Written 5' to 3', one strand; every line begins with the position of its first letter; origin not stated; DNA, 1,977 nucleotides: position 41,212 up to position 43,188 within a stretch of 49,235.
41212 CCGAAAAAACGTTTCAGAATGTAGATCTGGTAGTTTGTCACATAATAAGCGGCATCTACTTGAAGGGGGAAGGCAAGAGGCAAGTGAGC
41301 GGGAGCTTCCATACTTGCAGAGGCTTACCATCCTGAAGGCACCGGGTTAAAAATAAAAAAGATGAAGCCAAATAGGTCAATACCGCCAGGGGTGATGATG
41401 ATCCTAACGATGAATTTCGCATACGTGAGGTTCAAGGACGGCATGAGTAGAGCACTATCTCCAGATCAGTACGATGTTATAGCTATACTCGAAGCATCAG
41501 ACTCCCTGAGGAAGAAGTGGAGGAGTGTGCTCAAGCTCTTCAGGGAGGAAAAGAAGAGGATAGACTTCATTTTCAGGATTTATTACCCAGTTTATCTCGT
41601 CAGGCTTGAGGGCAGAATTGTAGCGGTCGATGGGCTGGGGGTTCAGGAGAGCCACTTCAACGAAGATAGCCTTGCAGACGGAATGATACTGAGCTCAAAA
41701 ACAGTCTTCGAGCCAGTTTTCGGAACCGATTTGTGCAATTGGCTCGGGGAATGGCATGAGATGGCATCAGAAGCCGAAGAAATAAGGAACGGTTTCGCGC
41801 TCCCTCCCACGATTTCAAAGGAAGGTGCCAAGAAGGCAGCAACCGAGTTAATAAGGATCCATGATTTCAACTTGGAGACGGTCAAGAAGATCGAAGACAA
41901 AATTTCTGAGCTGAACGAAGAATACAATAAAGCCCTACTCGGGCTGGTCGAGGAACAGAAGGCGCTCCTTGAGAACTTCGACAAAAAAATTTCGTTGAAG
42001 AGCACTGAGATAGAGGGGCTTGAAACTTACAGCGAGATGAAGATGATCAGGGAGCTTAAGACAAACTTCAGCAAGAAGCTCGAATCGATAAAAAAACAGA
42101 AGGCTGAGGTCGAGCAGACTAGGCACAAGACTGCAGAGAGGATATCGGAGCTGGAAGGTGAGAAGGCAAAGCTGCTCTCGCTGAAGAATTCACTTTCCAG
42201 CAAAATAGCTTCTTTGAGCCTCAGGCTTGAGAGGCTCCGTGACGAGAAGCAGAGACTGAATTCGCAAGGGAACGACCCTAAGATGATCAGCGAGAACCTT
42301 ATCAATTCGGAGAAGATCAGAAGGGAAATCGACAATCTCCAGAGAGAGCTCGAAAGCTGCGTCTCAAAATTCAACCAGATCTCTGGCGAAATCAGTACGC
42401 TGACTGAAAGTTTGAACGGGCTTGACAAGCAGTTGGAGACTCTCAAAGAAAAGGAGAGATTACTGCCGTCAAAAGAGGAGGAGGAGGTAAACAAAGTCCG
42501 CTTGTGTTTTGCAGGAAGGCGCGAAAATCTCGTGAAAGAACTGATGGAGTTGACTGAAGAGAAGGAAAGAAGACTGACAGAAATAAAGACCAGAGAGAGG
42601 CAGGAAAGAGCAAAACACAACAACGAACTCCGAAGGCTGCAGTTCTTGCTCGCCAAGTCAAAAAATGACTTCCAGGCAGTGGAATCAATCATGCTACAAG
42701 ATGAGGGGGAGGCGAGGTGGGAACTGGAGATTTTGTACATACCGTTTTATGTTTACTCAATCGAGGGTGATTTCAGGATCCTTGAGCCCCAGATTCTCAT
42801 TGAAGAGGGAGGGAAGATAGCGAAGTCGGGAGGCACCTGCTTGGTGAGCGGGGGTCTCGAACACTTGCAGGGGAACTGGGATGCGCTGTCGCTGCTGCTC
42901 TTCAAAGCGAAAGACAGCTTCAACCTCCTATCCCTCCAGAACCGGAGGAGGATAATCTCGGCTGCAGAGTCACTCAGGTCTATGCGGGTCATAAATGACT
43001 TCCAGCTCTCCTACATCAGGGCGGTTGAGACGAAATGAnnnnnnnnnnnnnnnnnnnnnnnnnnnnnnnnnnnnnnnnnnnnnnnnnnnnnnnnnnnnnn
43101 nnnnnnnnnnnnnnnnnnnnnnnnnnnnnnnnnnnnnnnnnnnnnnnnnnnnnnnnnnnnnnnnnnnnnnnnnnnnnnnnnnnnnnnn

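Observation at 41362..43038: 558-aa coiled-coil protein I cannot place in a family, with a repeated YxPxY...EG beta-module at both ends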

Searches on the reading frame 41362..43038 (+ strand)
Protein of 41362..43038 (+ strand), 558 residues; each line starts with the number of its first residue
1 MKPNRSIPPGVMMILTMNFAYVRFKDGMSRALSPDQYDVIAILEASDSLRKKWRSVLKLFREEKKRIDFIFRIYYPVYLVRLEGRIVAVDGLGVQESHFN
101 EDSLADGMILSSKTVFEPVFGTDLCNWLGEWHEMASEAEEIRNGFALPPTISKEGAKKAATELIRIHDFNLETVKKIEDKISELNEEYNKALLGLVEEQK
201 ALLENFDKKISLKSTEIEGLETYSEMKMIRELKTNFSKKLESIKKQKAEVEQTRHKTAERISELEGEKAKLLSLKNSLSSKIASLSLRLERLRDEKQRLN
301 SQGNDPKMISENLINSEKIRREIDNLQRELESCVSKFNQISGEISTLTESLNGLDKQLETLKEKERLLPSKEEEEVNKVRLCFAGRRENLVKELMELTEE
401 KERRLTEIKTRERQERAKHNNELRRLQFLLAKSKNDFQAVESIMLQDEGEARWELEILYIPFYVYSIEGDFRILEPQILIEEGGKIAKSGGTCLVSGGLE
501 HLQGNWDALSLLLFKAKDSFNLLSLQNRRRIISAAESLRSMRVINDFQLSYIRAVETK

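Call 3: search_protein_families(library=pfam, proteins=[window:41362-43038:+], max_evalue=1)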
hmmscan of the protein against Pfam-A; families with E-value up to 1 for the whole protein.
window:41362-43038:+ (558 aa): 5 families
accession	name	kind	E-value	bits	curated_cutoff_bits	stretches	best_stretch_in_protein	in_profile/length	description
PF05531.17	NPV_P10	-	0.043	14.8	29.8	0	319-364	9-57/75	Nucleopolyhedrovirus P10 protein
PF20667.3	Sec10_N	-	0.063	13.8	27.4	1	310-365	31-87/118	Exocyst complex component Sec10, N-terminal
PF14362.11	DUF4407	-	0.079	12.7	31.3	1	317-440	115-235/297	Domain of unknown function (DUF4407)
PF07889.17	DUF1664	-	0.24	11.9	34.6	0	318-363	63-108/124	Protein of unknown function (DUF1664)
PF04513.17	Baculo_PEP_C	-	0.98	9.9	38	1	269-357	34-121/140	Baculovirus polyhedron envelope protein, PEP, C terminus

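Call 4: search_protein_families(library=ncbifam, proteins=[window:41362-43038:+], max_evalue=1)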
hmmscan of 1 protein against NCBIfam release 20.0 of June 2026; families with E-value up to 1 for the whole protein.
window:41362-43038:+ (558 aa): 11 families
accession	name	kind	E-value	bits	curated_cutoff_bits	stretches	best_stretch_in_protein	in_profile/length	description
TIGR02168.1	SMC_prok_B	equivalog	7.5e-07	27.3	567.35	1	172-447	686-957/1181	chromosome segregation protein SMC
NF045780.1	TrlF_fam_ATP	equivalog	3.1e-06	26.2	350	1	160-438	406-693/944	TrlF family AAA-like ATPase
TIGR02169.1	SMC_prok_A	equivalog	1.9e-05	22.6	729.4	1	171-443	709-974/1165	chromosome segregation protein SMC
NF045487.1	ASRP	equivalog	0.034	12.7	300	1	173-442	164-436/593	archaea-specific SMC-related protein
TIGR04211.1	SH3_and_anchor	equivalog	0.11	12.1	65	2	311-425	56-165/198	TIGR04211 family SH3 domain-containing protein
NF038218.1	IcmG_DotF_IVB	equivalog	0.18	11.4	200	1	315-371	132-188/266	type IVB secretion system protein IcmG/DotF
NF003034.1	PRK03918.1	equivalog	0.36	8.7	700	1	309-441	181-313/878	DNA double-strand break repair ATPase Rad50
NF040788.1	S-lay_SlaB_Mtsph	equivalog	0.38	9.6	700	0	318-362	312-356/416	S-layer protein SlaB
TIGR04523.1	Mplasa_alph_rch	subfamily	0.38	8.6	270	1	172-372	433-633/745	helix-rich protein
TIGR02231.1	TIGR02231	subfamily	0.44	9.2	112.6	1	315-459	65-199/524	mucoidy inhibitor MuiA family protein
NF047515.1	SpiroCoCo_C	equivalog_domain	0.64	9.1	125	0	174-450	6-268/313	SpiroCoCo family coiled-coil protein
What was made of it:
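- On PspA/IM30/ESCRT-III: No such Pfam or NCBIfam hit appears at E<=1 (calls 3, 4).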

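Call 5: search_solved_structures(query=window:41362-43038:+, max_evalue=1)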
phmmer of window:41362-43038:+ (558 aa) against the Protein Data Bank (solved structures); distinct sequences matched with E-value up to 1: 2.
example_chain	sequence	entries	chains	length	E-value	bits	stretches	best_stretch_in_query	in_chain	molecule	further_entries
5mg8_B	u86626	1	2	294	0.57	12.2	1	233-305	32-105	Structural maintenance of chromosomes protein 6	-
9ukm_I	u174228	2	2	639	0.99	11.4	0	241-305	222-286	Defense against restriction protein A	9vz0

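Call 6: find_homologous_proteins(query=window:41362-43038:+, max_evalue=0.001)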
Query window:41362-43038:+ (558 aa): 14 proteins with E <= 0.001 among 8000 candidates.
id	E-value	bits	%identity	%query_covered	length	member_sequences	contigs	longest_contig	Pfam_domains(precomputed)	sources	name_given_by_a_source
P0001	0.0e+0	1141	98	98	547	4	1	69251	-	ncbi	ncbi:MAG: hypothetical protein QXQ53_00580 [Candidatus Methanosuratincola sp.]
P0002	0.0e+0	1074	90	100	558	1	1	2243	-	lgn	-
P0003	4.9e-279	944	80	98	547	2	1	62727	-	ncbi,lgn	ncbi:MAG: hypothetical protein WHS82_06250 [Candidatus Methanosuratincola sp.]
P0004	1.2e-276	937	78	100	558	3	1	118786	-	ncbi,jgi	ncbi:MAG: hypothetical protein ACQXXL_03110 [Candidatus Methanosuratincola sp.]|jgi:phage shock prot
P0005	1.6e-264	897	77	98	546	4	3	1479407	-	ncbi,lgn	ncbi:MAG: hypothetical protein ABC585_04970 [Candidatus Methanosuratincola petrocarbonis]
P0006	2.8e-263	892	76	98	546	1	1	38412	-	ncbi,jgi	-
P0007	1.2e-255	867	74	98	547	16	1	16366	-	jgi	-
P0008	6.4e-253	858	73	97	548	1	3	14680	-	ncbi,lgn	ncbi:MAG: hypothetical protein ABC537_03390 [Candidatus Methanosuratincola sp.]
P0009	8.7e-233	792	66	98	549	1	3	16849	-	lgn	-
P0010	1.1e-231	788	67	98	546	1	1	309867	-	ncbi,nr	ncbi:MAG: hypothetical protein H5T33_01480 [Candidatus Methanosuratus sp.]|nr:hypothetical protein [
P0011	2.0e-231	787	66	98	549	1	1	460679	-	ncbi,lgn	-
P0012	6.9e-231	786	68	98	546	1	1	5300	-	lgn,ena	-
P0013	1.9e-159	550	49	98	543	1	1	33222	-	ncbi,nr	ncbi:MAG: hypothetical protein QFX35_02275 [Candidatus Verstraetearchaeota archaeon]|nr:hypothetical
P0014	9.2e-67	244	29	95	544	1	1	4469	-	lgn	-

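Call 11: find_encoding_contigs(protein=P0013, flank=8000, max_places=3)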
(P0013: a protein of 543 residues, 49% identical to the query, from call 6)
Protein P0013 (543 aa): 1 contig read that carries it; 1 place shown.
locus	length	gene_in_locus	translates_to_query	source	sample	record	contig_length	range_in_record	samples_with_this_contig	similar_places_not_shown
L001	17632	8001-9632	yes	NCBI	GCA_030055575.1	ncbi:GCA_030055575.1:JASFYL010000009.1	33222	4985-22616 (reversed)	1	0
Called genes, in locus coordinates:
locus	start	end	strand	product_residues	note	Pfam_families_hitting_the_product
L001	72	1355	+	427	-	PF04773:FecR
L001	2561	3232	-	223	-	PF01865:PhoU_div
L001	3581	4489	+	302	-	PF00890:FAD_binding_2 (weak), PF01266:DAO (weak), PF01494:FAD_binding_3 (weak), PF01946:Thi4 (weak), PF07992:Pyr_redox_2, PF12831:FAD_oxidored, PF13450:NAD_binding_8 (weak), PF13738:Pyr_redox_3, +3 more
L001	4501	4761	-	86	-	-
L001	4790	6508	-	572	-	PF00587:tRNA-synt_2b (faint), PF03129:HGTP_anticodon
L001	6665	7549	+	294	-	PF00491:Arginase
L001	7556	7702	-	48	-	PF03604:Zn_ribbon_RPAB4 (weak)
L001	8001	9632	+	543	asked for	-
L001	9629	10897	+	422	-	PF08323:Glyco_transf_5, PF13579:Glyco_trans_4_4, PF00982:Glyco_transf_20 (weak), PF21269:TreT_GT1 (weak), PF13439:Glyco_transf_4, PF20706:GT4-conflict (weak), PF00534:Glycos_transf_1, PF13692:Glyco_trans_1_4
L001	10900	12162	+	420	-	PF00368:HMG-CoA_red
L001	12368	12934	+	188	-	PF12917:YfbR-like, PF13023:HD_3, PF01966:HD (weak)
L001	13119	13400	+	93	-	PF27275:MJ0093 (weak)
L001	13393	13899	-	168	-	-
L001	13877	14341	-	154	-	PF09885:DUF2112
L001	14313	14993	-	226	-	PF04609:MCR_C (weak)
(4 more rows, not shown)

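Call 12: find_encoding_contigs(protein=P0014, flank=8000, max_places=3)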
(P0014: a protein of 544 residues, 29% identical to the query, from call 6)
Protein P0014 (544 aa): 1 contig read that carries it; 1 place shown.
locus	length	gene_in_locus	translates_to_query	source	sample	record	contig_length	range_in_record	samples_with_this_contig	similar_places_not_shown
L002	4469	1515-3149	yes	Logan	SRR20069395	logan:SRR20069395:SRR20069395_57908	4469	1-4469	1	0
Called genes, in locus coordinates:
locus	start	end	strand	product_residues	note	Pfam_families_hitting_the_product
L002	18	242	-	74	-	-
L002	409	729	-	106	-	-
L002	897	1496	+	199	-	PF01047:MarR, PF13404:HTH_AsnC-type, PF13412:HTH_24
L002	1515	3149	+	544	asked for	-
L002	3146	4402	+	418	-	PF00982:Glyco_transf_20 (weak), PF08323:Glyco_transf_5 (weak), PF13439:Glyco_transf_4, PF13579:Glyco_trans_4_4 (faint), PF20706:GT4-conflict, PF00534:Glycos_transf_1, PF13692:Glyco_trans_1_4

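Call 13: find_encoding_contigs(protein=P0010, flank=8000, max_places=3)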
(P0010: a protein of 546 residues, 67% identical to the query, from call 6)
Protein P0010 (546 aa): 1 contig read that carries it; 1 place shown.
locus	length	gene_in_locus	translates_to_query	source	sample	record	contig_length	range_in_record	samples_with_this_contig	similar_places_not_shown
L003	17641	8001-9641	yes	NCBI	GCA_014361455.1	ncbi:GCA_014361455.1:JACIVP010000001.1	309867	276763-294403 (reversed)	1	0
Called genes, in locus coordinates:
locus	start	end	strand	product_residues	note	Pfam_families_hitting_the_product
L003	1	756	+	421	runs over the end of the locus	PF05221:AdoHcyase, PF00670:AdoHcyase_NAD, PF02826:2-Hacid_dh_C, PF07991:KARI_N (weak)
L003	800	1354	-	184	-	PF02778:tRNA_int_endo_N, PF01974:tRNA_int_endo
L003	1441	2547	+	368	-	PF03706:LPG_synthase_TM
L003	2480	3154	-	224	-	PF01865:PhoU_div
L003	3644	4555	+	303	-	PF00890:FAD_binding_2 (weak), PF01266:DAO (weak), PF01494:FAD_binding_3 (weak), PF01946:Thi4 (weak), PF07992:Pyr_redox_2, PF12831:FAD_oxidored (weak), PF13450:NAD_binding_8 (weak), PF13738:Pyr_redox_3, +2 more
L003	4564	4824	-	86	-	-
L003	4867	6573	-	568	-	PF00587:tRNA-synt_2b (weak), PF03129:HGTP_anticodon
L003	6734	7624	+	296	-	PF00491:Arginase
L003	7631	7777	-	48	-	PF18439:zf_UBZ (faint), PF03604:Zn_ribbon_RPAB4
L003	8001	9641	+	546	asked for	-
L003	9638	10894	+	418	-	PF08323:Glyco_transf_5, PF13439:Glyco_transf_4, PF00982:Glyco_transf_20, PF13579:Glyco_trans_4_4, PF21269:TreT_GT1 (faint), PF20706:GT4-conflict (weak), PF00534:Glycos_transf_1, PF13692:Glyco_trans_1_4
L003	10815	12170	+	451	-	PF00368:HMG-CoA_red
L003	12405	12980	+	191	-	PF12917:YfbR-like, PF13023:HD_3, PF01966:HD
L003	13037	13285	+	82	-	PF27275:MJ0093 (weak)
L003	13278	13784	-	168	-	-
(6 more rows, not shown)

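Call 16: predict_structure(alignment_id=A1)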
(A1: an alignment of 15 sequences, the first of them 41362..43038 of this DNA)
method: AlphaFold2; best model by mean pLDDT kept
length: 558 residues; sequences in the alignment: 15
mean_pLDDT: 67.2   pTM: 0.42
mean pLDDT of the five models: 67.2, 66.6, 64.7, 63.0, 61.9
residues with pLDDT >= 90: 171; 70-90: 119; 50-70: 84; < 50: 184
segments of 3 or more residues with pLDDT < 50: 1-64, 91-143, 475-525, 537-544, 556-558
pLDDT, mean of each block of 10 residues (from residue 1): 30 26 34 39 36 39 49 63 72 40 41 36 31 34 52 77 82 90 96 96 95 90 86 93 93 92 90 88 86 74 63 81 87 90 91 93 92 92 92 94 95 95 90 77 63 66 55 44 34 37 40 37 47 50 52 51
secondary structure, 60 per line:
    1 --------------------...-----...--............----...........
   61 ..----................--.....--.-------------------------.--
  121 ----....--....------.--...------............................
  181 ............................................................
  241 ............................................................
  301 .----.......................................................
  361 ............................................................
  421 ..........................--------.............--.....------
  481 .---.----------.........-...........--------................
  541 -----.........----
elements in order: E21-23 E29-31 H34-45 H50-62 E67-82 E85-89 H125-128 H131-134 E144-146 H153-301 H306-443 E444-446 E455-467 E470-474 H496-504 H506-516 H525-540 H546-554
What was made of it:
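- The first model gave the same hairpin (call 16).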

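Call 21: fold_search(model_id=the predicted structure, library=pdb)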
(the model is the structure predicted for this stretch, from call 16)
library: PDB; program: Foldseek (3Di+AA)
matches with E <= 10: 1284; with E <= 0.001: 7
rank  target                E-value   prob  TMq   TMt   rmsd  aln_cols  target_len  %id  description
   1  7zr1_C                5.5e-05  1.00  0.24  0.19  10.6       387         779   13  Chaetomium thermophilum Mre11-Rad50-Nbs1 complex bound to ATPyS (composite structure) (released 2023-01-11)
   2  7zr1_D                9.0e-05  1.00  0.24  0.18  13.6       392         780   14  Chaetomium thermophilum Mre11-Rad50-Nbs1 complex bound to ATPyS (composite structure) (released 2023-01-11)
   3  8wjo_B                1.5e-04  1.00  0.23  0.35  12.9       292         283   12  Cryo-EM structure of 8-subunit Smc5/6 arm region (released 2024-06-26)
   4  5xg2                  2.2e-04  1.00  0.22  0.48  12.3       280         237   17  Crystal structure of a coiled-coil segment (residues 345-468 and 694-814) of Pyrococcus yayanosii Smc (released 2017-06-07)
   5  6h2x                  4.0e-04  0.99  0.17  0.24  16.2       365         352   16  MukB coiled-coil elbow from E. coli (released 2019-03-06)
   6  8i4v_B                9.1e-04  1.00  0.18  0.32  15.4       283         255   12  Cryo-EM structure of 5-subunit Smc5/6 arm region (released 2024-06-26)
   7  6z6f_D                9.6e-04  0.96  0.12  0.13  38.4       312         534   15  HDAC-PC (released 2021-02-17)
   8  2ch7_A                1.1e-03  1.00  0.22  0.36  11.7       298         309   12  Crystal structure of the cytoplasmic domain of a bacterial chemoreceptor from Thermotoga maritima (released 2006-04-18)
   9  9qxx_A                1.1e-03  0.99  0.24  0.20  20.0       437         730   14  JetABC DNA loaded state dimer (released 2025-10-01)
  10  8wjo_A                1.5e-03  0.99  0.19  0.29  13.1       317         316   15  Cryo-EM structure of 8-subunit Smc5/6 arm region (released 2024-06-26)
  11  2ch7_B                1.6e-03  1.00  0.32  0.50   7.8       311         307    9  Crystal structure of the cytoplasmic domain of a bacterial chemoreceptor from Thermotoga maritima (released 2006-04-18)
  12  8glv_DA               1.6e-03  0.97  0.17  0.03  20.1       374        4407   13  96-nm repeat unit of doublet microtubules from Chlamydomonas reinhardtii flagella (released 2023-05-31)
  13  8i21_A                1.7e-03  1.00  0.28  0.56  17.0       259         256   16  Cryo-EM structure of 6-subunit Smc5/6 arm region (released 2024-06-26)
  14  7sqc_1K               1.7e-03  0.96  0.16  0.21  56.9       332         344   15  Ciliary C1 central pair apparatus isolated from Chlamydomonas reinhardtii (released 2022-04-13)
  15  5nnv_D                2.2e-03  0.99  0.16  0.32  17.4       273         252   18  Structure of a Bacillus subtilis Smc coiled coil middle fragment (released 2017-06-21)
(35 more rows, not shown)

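Call 24: find_related_loci(query=A1, collection=genome_contigs, flank=6000)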
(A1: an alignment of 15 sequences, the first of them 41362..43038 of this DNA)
Query A1 (558 aa) in genome_contigs; peptide patterns used: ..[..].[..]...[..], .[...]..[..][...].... (x = any residue, [..] = any of these).
33 stretches matched a pattern; 7 encode a relative of the query (tblastn E <= 1e-3); 7 distinct loci.
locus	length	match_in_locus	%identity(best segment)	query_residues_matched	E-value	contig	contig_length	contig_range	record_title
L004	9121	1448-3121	78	1-558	0e+0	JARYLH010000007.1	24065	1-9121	MAG: Candidatus Methanosuratincola sp. isolate A05DMB-I-01 NODE_7_length_24065_cov_3.774387, whole genome shotgun sequen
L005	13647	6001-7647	77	10-558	0e+0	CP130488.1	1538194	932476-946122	MAG: Candidatus Methanosuratincola petrocarbonis isolate LWZ-6 chromosome, complete genome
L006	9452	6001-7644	72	10-557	0e+0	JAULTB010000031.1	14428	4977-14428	MAG: Candidatus Methanosuratincola sp. XY_C20_T55_P1_bin.49 NODE_2639_length_14428_cov_8.258240, whole genome shotgun se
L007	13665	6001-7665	73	1-555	0e+0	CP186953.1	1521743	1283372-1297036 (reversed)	MAG: Candidatus Methanosuratincola verstraetei isolate LCB70 chromosome, complete genome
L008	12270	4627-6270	66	10-558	0e+0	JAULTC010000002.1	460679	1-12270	MAG: Candidatus Methanosuratincola sp. GD_Cm_T35_P0_bin.90 NODE_13_length_460679_cov_18.859199, whole genome shotgun seq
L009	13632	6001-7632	49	11-558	2e-167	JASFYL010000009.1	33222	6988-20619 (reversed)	MAG: Thermoproteota archaeon isolate JZ_65_OP_bin_38 NODE_9_length_33222_cov_2.362351, whole genome shotgun sequence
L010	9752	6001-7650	30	5-548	9e-71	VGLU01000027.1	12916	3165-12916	MAG: Candidatus Methanomethylicota archaeon isolate M_DeepCast_400m_m2_128 M_DeepCast_400m_m2_128_Ga0194112_10008834, wh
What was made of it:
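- Seven GTDB species carry it, all Methanomethylicia (call 24).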

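Call 26: search_protein_families(library=pfam, proteins=[L010:6043-7686:+, L010:7683-8954:+, L010:8815-9714:+, L010:5390-5962:+, L010:4368-5267:-, L010:2250-3146:+, L010:485-2215:-], max_evalue=0.001)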
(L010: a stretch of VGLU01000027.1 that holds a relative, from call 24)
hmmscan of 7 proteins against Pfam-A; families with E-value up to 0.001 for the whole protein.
L010:6043-7686:+ (547 aa): 1 family
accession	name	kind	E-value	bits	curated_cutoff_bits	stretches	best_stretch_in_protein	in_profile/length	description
PF15796.10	KELK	-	0.00019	22.3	27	1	223-287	4-68/80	KELK-motif containing domain of MRCK Ser/Thr protein kinase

L010:7683-8954:+ (423 aa): 9 families
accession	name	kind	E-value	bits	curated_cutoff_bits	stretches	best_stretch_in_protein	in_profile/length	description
PF00534.26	Glycos_transf_1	-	1.4e-42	145.6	26.4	1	216-391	5-171/172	Glycosyl transferases group 1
PF13692.12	Glyco_trans_1_4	-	5.5e-33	114.6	27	1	227-378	2-142/142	Glycosyl transferases group 1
PF13439.12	Glyco_transf_4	-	4.9e-14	53.1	28.5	1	15-210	2-169/170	Glycosyltransferase Family 4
PF00982.27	Glyco_transf_20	-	2.1e-11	43.7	32.5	1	50-176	70-197/473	Glycosyltransferase family 20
PF13579.12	Glyco_trans_4_4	-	4.1e-09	37.4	29.7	1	15-174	1-125/158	Glycosyl transferase 4-like domain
PF20706.3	GT4-conflict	-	4.7e-09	36.1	26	1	196-398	170-377/385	Family 4 Glycosyltransferase in conflict systems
PF08323.17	Glyco_transf_5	-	2.1e-06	28.1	22.7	1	2-162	1-166/239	Starch synthase catalytic domain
PF21269.3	TreT_GT1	-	5.4e-06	26.6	27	1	103-187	65-143/144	Trehalose synthase, N-terminal domain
PF13524.12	Glyco_trans_1_2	-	1.4e-05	25.5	25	1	256-402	16-138/144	Glycosyl transferase-like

L010:8815-9714:+ (299 aa): 2 families
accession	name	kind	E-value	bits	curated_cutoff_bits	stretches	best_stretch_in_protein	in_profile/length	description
PF08282.18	Hydrolase_3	-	8.1e-21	75.3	20.9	1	191-293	151-255/255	haloacid dehalogenase-like hydrolase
PF05116.19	S6PP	-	0.00029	20.9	20.3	0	196-273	135-213/247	Sucrose-6F-phosphate phosphohydrolase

L010:5390-5962:+ (190 aa): 10 families
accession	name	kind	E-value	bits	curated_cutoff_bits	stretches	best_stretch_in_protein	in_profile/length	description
PF01022.26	HTH_5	-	6.1e-14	52.1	22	1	14-59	1-46/47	Bacterial regulatory protein, arsR family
PF12840.13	HTH_20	-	3.6e-09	36.9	27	1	12-59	1-49/51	Helix-turn-helix domain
PF13412.12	HTH_24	-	2e-06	27.7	21.9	1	15-58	3-47/48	Winged helix-turn-helix DNA-binding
PF21476.4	PF0610-like_N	-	1.8e-05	25.3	33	1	17-52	3-38/50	PF0610-like, N-terminal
PF01978.25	TrmB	-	6.4e-05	23.2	25.6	1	23-72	17-59/68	Sugar-specific transcriptional regulator TrmB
PF12802.13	MarR_2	-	7.1e-05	23.3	27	1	19-61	9-53/61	MarR family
PF02002.24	TFIIE_alpha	-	9e-05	22.7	22.9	1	19-77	17-76/105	TFIIE alpha subunit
PF01047.28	MarR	-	0.00019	21.7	24.6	1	27-59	16-48/59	MarR family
PF08279.18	HTH_11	-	0.00036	20.8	25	1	17-61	2-47/55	HTH domain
PF13545.12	HTH_Crp_2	-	0.00095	19.5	27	0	26-63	20-56/70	Crp-like helix-turn-helix domain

L010:4368-5267:- (299 aa): 2 families
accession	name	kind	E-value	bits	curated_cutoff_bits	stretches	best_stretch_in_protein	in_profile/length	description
PF00924.24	MS_channel_2nd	-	2e-15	57.1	20.2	1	105-170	2-67/68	Mechanosensitive ion channel, beta-domain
PF21082.3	MS_channel_3rd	-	2.8e-09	37.7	21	1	180-262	3-88/88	Mechanosensitive ion channel MscS, C-terminal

L010:2250-3146:+ (298 aa): 1 family
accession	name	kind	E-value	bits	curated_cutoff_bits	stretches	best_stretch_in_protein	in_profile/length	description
PF00491.26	Arginase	-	4.4e-81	272.9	22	1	27-289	1-277/280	Arginase family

L010:485-2215:- (576 aa): 2 families
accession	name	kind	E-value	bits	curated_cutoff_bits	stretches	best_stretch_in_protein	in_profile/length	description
PF03129.25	HGTP_anticodon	-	6.3e-21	74.8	21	1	482-572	1-93/94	Anticodon binding domain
PF00587.30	tRNA-synt_2b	-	9.6e-06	26.2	29.3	1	170-234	11-74/179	tRNA synthetase class II core domain (G, H, P, S and T)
